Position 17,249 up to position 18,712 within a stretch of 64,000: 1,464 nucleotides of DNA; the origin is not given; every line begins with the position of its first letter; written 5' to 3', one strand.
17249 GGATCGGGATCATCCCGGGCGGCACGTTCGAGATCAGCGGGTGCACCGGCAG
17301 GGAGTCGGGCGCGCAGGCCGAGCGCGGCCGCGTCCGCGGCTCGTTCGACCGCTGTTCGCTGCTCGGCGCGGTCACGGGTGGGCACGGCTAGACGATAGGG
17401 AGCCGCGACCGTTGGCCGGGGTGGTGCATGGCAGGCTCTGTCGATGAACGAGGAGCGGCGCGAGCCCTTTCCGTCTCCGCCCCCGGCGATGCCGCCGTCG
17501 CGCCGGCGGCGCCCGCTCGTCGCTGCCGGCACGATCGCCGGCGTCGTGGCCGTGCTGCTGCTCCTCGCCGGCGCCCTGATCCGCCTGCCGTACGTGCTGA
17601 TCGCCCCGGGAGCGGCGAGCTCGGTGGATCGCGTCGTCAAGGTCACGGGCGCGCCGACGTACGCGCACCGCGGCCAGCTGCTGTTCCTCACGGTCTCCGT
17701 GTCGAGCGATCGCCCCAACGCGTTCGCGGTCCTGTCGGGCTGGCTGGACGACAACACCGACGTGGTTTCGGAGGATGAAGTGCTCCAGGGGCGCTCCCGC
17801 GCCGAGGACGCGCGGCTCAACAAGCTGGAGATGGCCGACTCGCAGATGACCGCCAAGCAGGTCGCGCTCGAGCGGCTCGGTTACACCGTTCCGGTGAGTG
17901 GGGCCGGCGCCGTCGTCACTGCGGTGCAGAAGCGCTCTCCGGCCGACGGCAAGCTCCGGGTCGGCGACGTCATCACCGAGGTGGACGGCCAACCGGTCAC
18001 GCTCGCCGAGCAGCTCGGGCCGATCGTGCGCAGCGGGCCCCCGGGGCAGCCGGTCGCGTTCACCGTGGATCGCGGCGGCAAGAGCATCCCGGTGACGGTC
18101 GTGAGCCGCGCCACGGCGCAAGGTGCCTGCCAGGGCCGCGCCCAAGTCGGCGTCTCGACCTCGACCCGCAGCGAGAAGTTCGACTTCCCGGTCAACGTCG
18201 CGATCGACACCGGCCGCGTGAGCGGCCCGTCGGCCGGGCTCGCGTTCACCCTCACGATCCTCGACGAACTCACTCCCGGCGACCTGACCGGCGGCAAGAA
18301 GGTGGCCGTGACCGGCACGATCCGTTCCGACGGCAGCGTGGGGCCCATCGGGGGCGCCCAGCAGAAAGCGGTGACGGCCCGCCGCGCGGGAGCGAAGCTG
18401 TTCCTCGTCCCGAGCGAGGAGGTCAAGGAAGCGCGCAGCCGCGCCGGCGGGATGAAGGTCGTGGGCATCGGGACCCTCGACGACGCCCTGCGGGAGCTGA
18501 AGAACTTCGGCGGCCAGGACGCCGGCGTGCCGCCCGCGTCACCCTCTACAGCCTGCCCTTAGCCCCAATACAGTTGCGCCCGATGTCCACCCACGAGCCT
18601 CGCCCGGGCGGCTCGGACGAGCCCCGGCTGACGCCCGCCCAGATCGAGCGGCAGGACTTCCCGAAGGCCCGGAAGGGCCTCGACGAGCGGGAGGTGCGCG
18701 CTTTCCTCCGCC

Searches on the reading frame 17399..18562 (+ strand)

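Call 21: search_protein_families(library=pfam, proteins=[window:17399-18562:+], max_evalue=0.01)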
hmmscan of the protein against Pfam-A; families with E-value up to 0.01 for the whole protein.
window:17399-18562:+ (387 aa): 6 families
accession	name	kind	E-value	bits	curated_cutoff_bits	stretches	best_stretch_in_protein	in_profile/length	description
PF13180.12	PDZ_2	-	3e-12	47.1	27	1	160-234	3-78/80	PDZ domain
PF05362.19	Lon_C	-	2e-10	41.1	21.1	1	273-344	106-175/205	Lon protease (S16) C-terminal proteolytic domain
PF17820.7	PDZ_6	-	3.4e-10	39.9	27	1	172-225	1-54/54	PDZ domain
PF00595.29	PDZ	-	1.9e-07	31.8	23.2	1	156-221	8-78/81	PDZ domain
PF19805.5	DUF6288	-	2.3e-05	24.2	26.3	1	173-199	5-31/402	Family of unknown function (DUF6288)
PF13541.12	ChlI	-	0.0025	18.2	27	1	265-340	47-120/121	Subunit ChlI of Mg-chelatase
